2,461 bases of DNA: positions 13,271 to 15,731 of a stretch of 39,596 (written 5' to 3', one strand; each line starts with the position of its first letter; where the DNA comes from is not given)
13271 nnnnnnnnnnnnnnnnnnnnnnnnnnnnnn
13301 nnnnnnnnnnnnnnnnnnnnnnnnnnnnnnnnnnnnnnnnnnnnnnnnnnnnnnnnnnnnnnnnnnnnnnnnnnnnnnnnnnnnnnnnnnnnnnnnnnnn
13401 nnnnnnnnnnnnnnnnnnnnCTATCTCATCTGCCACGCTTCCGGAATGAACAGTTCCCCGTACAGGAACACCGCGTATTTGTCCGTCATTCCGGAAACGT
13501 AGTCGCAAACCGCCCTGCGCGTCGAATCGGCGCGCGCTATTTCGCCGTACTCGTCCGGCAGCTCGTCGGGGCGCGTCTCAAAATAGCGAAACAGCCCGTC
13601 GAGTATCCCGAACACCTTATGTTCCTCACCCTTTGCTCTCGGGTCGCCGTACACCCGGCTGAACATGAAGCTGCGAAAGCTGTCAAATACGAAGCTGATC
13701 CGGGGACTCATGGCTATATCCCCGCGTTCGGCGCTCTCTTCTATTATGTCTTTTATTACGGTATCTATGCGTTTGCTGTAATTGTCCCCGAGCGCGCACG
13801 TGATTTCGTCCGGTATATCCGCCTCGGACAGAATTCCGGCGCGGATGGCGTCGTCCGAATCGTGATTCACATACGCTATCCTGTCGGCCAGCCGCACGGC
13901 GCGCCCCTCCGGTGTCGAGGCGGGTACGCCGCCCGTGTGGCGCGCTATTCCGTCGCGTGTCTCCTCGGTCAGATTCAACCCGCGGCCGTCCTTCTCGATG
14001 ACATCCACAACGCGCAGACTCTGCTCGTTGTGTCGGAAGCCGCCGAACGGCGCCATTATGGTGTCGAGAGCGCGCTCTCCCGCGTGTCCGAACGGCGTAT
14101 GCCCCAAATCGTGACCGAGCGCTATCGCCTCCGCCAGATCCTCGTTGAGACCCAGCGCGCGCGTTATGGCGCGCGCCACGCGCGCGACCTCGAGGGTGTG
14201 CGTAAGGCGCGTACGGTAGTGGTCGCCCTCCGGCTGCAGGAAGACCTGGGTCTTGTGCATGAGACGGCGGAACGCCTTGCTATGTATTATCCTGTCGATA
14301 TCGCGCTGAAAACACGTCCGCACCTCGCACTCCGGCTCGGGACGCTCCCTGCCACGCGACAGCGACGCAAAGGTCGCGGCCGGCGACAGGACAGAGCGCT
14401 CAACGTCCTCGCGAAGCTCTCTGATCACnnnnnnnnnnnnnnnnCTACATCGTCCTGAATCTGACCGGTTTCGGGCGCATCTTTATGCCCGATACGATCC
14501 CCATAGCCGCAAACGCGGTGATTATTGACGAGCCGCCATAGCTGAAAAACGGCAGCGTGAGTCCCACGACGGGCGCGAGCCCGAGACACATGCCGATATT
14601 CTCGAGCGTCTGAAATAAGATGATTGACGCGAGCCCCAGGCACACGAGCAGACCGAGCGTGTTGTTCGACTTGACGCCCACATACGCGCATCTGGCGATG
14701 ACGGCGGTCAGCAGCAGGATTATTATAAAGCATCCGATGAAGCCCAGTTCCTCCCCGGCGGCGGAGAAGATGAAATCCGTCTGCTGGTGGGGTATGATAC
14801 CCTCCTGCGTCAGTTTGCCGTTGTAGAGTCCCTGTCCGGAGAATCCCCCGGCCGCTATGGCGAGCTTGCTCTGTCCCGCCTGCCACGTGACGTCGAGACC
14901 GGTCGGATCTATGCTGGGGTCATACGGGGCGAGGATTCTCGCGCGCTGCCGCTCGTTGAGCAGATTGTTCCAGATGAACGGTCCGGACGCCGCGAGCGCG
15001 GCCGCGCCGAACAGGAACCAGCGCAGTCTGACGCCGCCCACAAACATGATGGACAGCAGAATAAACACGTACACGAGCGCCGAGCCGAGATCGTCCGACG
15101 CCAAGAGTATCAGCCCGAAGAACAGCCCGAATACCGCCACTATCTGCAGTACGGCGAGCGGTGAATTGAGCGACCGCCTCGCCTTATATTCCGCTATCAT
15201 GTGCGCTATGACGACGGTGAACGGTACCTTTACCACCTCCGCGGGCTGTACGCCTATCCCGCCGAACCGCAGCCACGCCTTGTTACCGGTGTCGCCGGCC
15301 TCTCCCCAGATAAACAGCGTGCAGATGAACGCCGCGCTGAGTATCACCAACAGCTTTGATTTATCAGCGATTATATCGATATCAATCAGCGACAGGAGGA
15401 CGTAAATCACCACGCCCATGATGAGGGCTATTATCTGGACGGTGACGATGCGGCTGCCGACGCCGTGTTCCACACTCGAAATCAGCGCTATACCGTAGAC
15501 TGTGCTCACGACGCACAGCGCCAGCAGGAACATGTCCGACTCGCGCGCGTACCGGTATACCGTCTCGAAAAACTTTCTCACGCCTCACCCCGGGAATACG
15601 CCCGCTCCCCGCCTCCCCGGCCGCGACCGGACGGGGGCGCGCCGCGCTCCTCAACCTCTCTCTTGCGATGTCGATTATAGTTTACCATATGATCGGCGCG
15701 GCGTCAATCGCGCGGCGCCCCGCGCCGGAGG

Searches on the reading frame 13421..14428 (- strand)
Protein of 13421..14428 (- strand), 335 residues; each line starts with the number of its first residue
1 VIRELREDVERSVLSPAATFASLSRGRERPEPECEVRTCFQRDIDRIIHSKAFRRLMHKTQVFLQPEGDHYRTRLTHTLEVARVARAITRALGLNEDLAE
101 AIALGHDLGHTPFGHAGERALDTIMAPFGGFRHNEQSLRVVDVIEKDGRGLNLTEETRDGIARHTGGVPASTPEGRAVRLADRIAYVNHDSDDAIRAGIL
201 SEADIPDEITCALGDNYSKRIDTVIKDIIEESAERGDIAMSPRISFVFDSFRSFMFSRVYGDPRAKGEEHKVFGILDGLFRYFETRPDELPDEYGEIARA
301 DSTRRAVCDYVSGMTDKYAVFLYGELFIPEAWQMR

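Call 40: search_protein_families(library=pfam, proteins=[window:13421-14428:-], max_evalue=0.00001)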
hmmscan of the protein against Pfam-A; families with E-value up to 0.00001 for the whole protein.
window:13421-14428:- (335 aa): 2 families
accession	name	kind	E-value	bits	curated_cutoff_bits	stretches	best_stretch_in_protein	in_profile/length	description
PF13286.11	HD_assoc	-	9.9e-20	71.3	22.2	1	238-323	1-89/91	Phosphohydrolase-associated domain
PF01966.28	HD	-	1.7e-16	60.9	22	1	74-185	1-114/116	HD domain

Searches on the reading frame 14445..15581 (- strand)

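Call 40: search_protein_families(library=pfam, proteins=[window:14445-15581:-], max_evalue=0.00001)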
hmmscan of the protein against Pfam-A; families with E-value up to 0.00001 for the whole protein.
window:14445-15581:- (378 aa): 1 family
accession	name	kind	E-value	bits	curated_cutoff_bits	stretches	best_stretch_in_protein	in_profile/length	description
PF01098.24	FTSW_RODA_SPOVE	-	8.2e-72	242.6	26.4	1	22-368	14-352/356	Cell cycle protein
